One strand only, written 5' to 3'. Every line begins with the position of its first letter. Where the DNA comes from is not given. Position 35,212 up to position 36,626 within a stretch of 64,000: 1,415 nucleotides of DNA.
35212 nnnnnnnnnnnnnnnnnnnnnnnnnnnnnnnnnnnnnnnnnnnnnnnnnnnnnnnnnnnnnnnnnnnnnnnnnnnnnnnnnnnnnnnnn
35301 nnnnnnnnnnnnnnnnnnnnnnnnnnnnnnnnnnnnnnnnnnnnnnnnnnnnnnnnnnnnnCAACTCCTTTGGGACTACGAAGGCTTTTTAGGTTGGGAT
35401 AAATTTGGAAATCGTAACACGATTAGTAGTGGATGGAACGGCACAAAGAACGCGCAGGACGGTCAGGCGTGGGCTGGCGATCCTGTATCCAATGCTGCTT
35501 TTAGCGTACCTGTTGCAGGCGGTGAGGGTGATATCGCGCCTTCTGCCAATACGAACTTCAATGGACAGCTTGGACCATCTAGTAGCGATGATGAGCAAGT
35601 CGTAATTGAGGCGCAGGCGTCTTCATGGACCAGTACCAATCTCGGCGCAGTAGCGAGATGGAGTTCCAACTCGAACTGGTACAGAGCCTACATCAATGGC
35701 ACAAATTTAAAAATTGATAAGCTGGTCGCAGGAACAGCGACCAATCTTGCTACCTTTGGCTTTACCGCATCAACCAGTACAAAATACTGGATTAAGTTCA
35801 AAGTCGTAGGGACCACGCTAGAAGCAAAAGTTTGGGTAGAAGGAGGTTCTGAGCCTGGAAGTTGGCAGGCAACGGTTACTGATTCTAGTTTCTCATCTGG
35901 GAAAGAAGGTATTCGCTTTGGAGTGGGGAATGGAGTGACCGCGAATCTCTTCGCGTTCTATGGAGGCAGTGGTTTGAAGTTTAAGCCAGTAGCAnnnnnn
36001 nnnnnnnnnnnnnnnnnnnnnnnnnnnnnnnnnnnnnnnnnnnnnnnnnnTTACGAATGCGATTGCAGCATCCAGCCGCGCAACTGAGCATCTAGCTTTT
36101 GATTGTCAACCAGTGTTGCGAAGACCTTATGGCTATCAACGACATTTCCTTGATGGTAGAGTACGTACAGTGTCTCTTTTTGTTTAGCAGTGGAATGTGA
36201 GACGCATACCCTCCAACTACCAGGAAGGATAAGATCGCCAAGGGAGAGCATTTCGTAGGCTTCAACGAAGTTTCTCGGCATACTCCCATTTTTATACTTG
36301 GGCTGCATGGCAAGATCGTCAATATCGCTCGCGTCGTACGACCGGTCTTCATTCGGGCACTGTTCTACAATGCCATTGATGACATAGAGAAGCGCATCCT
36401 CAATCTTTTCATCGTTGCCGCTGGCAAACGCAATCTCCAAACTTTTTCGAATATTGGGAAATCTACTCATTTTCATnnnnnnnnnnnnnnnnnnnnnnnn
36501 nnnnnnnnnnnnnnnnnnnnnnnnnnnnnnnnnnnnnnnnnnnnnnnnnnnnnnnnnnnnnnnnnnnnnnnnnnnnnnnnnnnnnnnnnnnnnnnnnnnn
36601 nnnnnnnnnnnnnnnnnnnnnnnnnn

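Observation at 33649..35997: Secreted S53 (sedolisin) peptidase with extra C-terminal beta-rich domain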

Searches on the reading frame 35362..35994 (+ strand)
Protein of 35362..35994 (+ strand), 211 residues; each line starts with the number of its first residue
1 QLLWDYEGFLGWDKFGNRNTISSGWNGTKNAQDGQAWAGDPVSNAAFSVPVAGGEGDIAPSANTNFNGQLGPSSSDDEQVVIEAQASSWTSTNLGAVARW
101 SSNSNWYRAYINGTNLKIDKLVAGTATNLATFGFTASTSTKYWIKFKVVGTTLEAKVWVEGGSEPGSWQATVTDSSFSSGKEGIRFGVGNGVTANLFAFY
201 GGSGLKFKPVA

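Call 17: find_homologous_proteins(query=window:35365-35994:+, max_evalue=0.001)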
Query seq(210 aa): 174 candidates shared short words with the query, none scored E <= 0.001.

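Call 26: predict_structure(protein=window:35362-35994:+)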
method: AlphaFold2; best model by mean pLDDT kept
length: 211 residues; sequences in the alignment: 1
mean_pLDDT: 38.0   pTM: 0.39
mean pLDDT of the five models: 38.0, 37.2, 34.5, 32.6, 31.2
residues with pLDDT >= 90: 0; 70-90: 0; 50-70: 59; < 50: 152
segments of 3 or more residues with pLDDT < 50: 1-77, 79-97, 135-140, 164-211
pLDDT, mean of each block of 10 residues (from residue 1): 24 29 26 24 25 23 31 42 40 46 57 61 56 50 54 54 44 34 27 27 26 24
secondary structure, 60 per line:
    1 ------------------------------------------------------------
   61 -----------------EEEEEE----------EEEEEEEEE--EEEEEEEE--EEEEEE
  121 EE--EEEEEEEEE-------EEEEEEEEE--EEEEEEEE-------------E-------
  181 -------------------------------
elements in order: E78-83 E94-102 E105-112 E115-122 E125-133 E141-149 E152-159

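Call 27: search_protein_representatives(protein=window:35362-35994:+)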
Query: 211 residues. Proteins with E-value up to 0.001 (for the whole library): 2538; up to 1e-10: 597; up to 1e-30: 33. The best 150 are listed.
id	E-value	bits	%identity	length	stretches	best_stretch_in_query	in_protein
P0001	3.8e-133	458.5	100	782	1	1-211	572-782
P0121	1.3e-86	306.4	41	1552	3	30-197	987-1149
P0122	5.5e-86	304.3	40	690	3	30-200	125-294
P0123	2.3e-82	292.5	41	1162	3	10-199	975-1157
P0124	3.8e-69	249.3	45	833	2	25-199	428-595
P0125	2.6e-67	243.3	43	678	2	28-200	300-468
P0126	5.3e-66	239.0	44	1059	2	23-200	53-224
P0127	4.2e-64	232.8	48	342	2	8-199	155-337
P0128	7.1e-59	215.7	35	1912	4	11-186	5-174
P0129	1.5e-55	204.8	40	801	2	10-200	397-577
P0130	1.7e-51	191.6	35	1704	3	8-181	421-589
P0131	4.0e-50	187.1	36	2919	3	9-185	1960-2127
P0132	4.0e-47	177.3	32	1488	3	22-194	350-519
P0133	7.5e-45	169.9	36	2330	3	25-190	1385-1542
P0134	8.0e-37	143.6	30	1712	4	12-188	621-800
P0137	3.9e-35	138.1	47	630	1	25-200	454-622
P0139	4.4e-34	134.7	44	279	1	30-200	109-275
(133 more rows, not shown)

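Call 28: search_protein_families(library=pfam, proteins=[P0121, P0122, P0123, P0124, P0125, P0126, P0127, P0129, P0137, P0139], max_evalue=0.01)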
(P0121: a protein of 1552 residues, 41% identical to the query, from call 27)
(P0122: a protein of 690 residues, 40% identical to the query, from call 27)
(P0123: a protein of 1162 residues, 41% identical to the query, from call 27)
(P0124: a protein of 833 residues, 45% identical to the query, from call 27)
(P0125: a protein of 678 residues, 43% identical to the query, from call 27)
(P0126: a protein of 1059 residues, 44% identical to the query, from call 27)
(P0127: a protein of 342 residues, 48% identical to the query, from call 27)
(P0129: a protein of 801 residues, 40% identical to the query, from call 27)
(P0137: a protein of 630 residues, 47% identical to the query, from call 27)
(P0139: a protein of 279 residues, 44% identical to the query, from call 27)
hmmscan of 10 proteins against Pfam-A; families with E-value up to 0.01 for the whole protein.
P0121 (1552 aa): 5 families
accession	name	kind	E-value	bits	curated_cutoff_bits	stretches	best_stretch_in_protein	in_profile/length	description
PF01551.29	Peptidase_M23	-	1.5e-17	64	28.7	1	499-592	3-91/96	Peptidase family M23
PF17210.9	SdrD_B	-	6.6e-14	52.5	29.7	1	886-967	5-92/112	SdrD B-like domain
PF13620.12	CarboxypepD_reg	-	2e-07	31.7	32.3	1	898-966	7-79/82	Carboxypeptidase regulatory-like domain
PF17802.7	SpaA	-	1.6e-05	25.4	23.1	1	910-964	31-83/91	Prealbumin-like fold domain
PF13715.12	CarbopepD_reg_2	-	0.0015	18.9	32.2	1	903-964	12-70/88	CarboxypepD_reg-like domain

P0122 (690 aa): 2 families
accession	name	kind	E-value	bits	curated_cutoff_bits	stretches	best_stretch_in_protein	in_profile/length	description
PF17996.7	CE2_N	-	7.9e-09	36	27.9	0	572-615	23-65/108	Carbohydrate esterase 2 N-terminal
PF18341.7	PSA_CBD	-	0.0036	17.6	27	0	584-599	34-49/60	PSA endolysin C-terminal cell wall binding domain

P0123 (1162 aa): 1 family
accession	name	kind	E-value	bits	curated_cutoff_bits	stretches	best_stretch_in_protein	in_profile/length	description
PF17996.7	CE2_N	-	4.2e-05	24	27.9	0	847-895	19-66/108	Carbohydrate esterase 2 N-terminal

P0124 (833 aa): 1 family
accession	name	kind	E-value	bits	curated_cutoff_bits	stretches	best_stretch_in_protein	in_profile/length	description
PF08450.18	SGL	-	0.0047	17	26.3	0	254-286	133-167/246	SMP-30/Gluconolactonase/LRE-like region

P0125 (678 aa): 1 family
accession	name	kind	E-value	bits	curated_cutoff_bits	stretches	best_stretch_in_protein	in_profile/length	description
PF17996.7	CE2_N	-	0.00066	20.2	27.9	0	340-399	16-67/108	Carbohydrate esterase 2 N-terminal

P0126 (1059 aa): 1 family
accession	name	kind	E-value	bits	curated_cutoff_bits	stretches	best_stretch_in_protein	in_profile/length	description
PF01229.23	Glyco_hydro_39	-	7e-08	32.1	26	1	579-701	147-273/472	Glycosyl hydrolases family 39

P0127 (342 aa): 1 family
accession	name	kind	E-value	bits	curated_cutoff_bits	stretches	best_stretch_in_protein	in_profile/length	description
PF17996.7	CE2_N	-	0.0011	19.4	27.9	0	207-268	13-66/108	Carbohydrate esterase 2 N-terminal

P0129 (801 aa): 5 families
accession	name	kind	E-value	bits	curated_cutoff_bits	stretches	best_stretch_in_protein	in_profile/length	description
PF24684.1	Vgb_lyase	-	1.5e-28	99.9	50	1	109-370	8-248/290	Virginiamycin B lyase family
PF08450.18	SGL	-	4.1e-07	30.3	26.3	1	65-199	93-226/246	SMP-30/Gluconolactonase/LRE-like region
PF01436.27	NHL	-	5.4e-07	29.8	20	0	59-74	3-18/28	NHL repeat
PF13964.12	Kelch_6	-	0.0023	18.3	25.3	0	87-110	24-47/50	Kelch motif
PF17996.7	CE2_N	-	0.0052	17.3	27.9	0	667-725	13-63/108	Carbohydrate esterase 2 N-terminal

P0137 (630 aa): 1 family
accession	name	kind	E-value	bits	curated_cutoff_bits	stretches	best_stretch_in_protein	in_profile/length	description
PF08450.18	SGL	-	0.00098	19.2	26.3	0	264-295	134-165/246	SMP-30/Gluconolactonase/LRE-like region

P0139 (279 aa): 0 families

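Call 36: find_related_loci(query=A2, collection=genome_contigs, flank=3000)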
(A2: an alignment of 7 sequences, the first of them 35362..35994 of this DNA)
Query A2 (211 aa) in genome_contigs; peptide patterns used: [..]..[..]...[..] (x = any residue, [..] = any of these).
102 stretches matched a pattern; 85 encode a relative of the query (tblastn E <= 1e-3); the best 80 are kept; 79 distinct loci.
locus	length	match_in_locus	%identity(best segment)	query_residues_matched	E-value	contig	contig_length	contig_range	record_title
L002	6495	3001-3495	47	31-199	1e-40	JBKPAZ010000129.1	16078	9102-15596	MAG: Chloroflexota bacterium isolate GB_EKS_MAG_00083 GB_EKS_000000043871, whole genome shotgun sequence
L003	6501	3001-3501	48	10-185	1e-40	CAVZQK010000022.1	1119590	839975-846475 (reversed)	MAG: uncultured Chloroflexia bacterium isolate MFD09603.bin.2.180 genome assembly, contig: contig_36658, whole genome sh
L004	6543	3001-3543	44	10-199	1e-39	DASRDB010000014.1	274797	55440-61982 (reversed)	MAG TPA_asm: Ktedonobacteraceae bacterium isolate SMAG_U9968 k141_19901, whole genome shotgun sequence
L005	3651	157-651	47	31-199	9e-40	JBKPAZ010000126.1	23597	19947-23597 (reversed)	MAG: Chloroflexota bacterium isolate GB_EKS_MAG_00083 GB_EKS_000001062848, whole genome shotgun sequence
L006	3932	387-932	46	9-199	6e-39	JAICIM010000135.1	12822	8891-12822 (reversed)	MAG: Ktedonobacteraceae bacterium isolate GZL_FP_2_bin.97 k141_5562715_length_12822_cov_16.5767, whole genome shotgun se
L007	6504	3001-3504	46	31-199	6e-38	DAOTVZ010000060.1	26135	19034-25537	MAG TPA_asm: Ktedonobacteraceae bacterium isolate H111_94 k127_38432, whole genome shotgun sequence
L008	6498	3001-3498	44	31-199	7e-38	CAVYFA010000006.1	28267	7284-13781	MAG: uncultured Chloroflexia bacterium isolate MFD09603.bin.2.172 genome assembly, contig: contig_21683, whole genome sh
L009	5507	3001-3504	44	10-185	2e-37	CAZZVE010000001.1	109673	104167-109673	MAG: uncultured Ktedonobacterales bacterium isolate Brown_J.bin.2 genome assembly, contig: NODE_2_length_109673_cov_11.4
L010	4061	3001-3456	47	31-186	3e-37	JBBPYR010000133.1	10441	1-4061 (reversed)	MAG: Ktedonobacterales bacterium isolate bin.194 bin.194_S3Ck141_1178629_length_10441_cov_22.9922, whole genome shotgun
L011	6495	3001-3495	43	31-199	4e-37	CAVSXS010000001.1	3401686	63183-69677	MAG: uncultured Chloroflexia bacterium isolate MFD05705.bin.1.31 genome assembly, contig: contig_15059, whole genome sho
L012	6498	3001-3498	45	30-199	3e-37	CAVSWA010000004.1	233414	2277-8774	MAG: uncultured Chloroflexia bacterium isolate MFD05705.bin.2.108 genome assembly, contig: contig_48848, whole genome sh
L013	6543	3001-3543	45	10-199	5e-37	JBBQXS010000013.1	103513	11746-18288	MAG: Acidimicrobiia bacterium isolate Co_metawrap_2126 Cmw_2126_k141_28149076_length_103513_cov_12.1829, whole genome sh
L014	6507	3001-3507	42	31-203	5e-37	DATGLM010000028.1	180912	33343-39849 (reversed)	MAG TPA_asm: Ktedonobacteraceae bacterium isolate SMAG_U9886 k141_379693, whole genome shotgun sequence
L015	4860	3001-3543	42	10-199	6e-37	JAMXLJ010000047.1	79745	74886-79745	MAG: Acidimicrobiia bacterium isolate Bin.002_Pasture k127_3047612, whole genome shotgun sequence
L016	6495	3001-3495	43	31-199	1e-36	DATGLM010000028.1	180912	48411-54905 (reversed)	MAG TPA_asm: Ktedonobacteraceae bacterium isolate SMAG_U9886 k141_379693, whole genome shotgun sequence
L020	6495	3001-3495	42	31-199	2e-36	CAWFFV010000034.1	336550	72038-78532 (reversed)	MAG: uncultured Chloroflexia bacterium isolate MFD05502.bin.2.81 genome assembly, contig: contig_30774, whole genome sho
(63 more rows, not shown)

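Call 38: predict_structure(alignment_id=A1)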
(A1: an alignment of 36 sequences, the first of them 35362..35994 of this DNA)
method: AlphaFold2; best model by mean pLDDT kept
length: 211 residues; sequences in the alignment: 36
mean_pLDDT: 86.9   pTM: 0.86
mean pLDDT of the five models: 86.9, 85.1, 83.5, 79.5, 79.3
residues with pLDDT >= 90: 137; 70-90: 39; 50-70: 25; < 50: 10
segments of 3 or more residues with pLDDT < 50: 19-26
pLDDT, mean of each block of 10 residues (from residue 1): 62 71 55 89 79 66 83 89 96 96 97 98 98 98 97 98 96 97 95 93 77 54
secondary structure, 60 per line:
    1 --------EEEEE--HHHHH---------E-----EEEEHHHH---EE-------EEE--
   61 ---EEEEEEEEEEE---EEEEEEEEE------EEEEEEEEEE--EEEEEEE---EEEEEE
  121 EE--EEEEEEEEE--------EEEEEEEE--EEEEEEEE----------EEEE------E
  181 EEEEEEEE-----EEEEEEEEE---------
elements in order: E9-13 H16-20 E36-39 H40-43 E56-58 E64-74 E78-86 E93-102 E105-111 E115-122 E125-133 E142-149 E152-159 E170-173 E180-188 E194-202

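Call 76: fold_search(model_id=the predicted structure, library=viral)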
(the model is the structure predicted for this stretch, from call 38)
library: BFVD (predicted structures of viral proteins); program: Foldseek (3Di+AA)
matches with E <= 10: 1590; with E <= 0.001: 347
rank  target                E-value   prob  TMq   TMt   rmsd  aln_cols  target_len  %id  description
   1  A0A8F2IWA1            7.9e-10  1.00  0.75  0.15   3.5       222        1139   18  Minor tail protein [Streptomyces phage KimJongPhill]
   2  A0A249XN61            1.5e-09  1.00  0.65  0.28   3.5       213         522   17  Minor tail protein [Arthrobacter phage GurgleFerb]
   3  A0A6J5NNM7            1.5e-08  1.00  0.61  0.30   5.5       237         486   13  Uncharacterized protein [uncultured Caudovirales phage]
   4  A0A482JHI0            1.7e-08  1.00  0.58  0.59   6.5       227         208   14  Uncharacterized protein [Mycobacterium phage Refuge]
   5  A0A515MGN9            3.0e-08  1.00  0.59  0.23   5.9       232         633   16  (no name in the UniProt tables at hand)
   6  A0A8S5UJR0            3.4e-08  1.00  0.50  0.26   6.5       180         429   16  Uncharacterized protein [Podoviridae sp. ct9A73]
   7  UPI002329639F         3.6e-08  1.00  0.66  0.67   3.7       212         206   15  (no name look-up for this kind of identifier)
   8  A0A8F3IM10            4.0e-08  1.00  0.67  0.27   3.6       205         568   20  Hydrolase [Arthrobacter phage Persistence]
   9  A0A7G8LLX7            4.2e-08  1.00  0.55  0.16   4.7       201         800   16  Minor tail protein [Mycobacterium phage Ellie]
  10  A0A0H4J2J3            4.6e-08  1.00  0.59  0.28   5.3       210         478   19  Uncharacterized protein [Stenotrophomonas phage IME-SM1]
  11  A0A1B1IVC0            7.5e-08  1.00  0.57  0.48   6.0       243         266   14  (no name in the UniProt tables at hand)
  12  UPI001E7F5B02         8.4e-08  1.00  0.63  0.24   3.5       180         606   13  (no name look-up for this kind of identifier)
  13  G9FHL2                9.8e-08  1.00  0.64  0.18   6.0       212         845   15  Putative tail protein [Rhodococcus phage RGL3]
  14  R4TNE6                1.1e-07  1.00  0.63  0.56   5.7       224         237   14  (no name in the UniProt tables at hand)
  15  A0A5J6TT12            1.2e-07  1.00  0.64  0.58   6.6       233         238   13  (no name in the UniProt tables at hand)
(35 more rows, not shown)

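Call 84: search_protein_families(library=pfam, proteins=[L020:1189-3513:+], max_evalue=0.001)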
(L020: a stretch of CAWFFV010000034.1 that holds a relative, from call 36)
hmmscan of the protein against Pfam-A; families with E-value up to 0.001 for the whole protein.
L020:1189-3513:+ (775 aa): 2 families
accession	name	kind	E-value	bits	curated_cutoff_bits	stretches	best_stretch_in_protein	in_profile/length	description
PF09286.16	Pro-kuma_activ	-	1.5e-34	119.7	23.5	1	52-188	4-142/143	Pro-kumamolisin, activation domain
PF00082.27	Peptidase_S8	-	3.3e-10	40.2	21.8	1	290-518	74-258/288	Subtilase family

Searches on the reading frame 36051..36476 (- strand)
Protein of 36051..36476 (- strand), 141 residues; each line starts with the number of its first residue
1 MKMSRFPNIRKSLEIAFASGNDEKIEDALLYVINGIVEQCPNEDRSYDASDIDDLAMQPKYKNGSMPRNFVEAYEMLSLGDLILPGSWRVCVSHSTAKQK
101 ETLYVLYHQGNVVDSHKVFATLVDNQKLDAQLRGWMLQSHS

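Call 14: search_protein_families(library=phrogs, proteins=[window:36051-36476:-], max_evalue=0.01)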
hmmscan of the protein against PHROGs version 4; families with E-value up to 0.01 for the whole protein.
window:36051-36476:- (141 aa): 0 families

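Call 91: find_encoding_contigs(protein=window:36051-36476:-, flank=6000, max_places=5)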
Protein window:36051-36476:- (141 aa): no gene with exactly this product is on record in the collection.
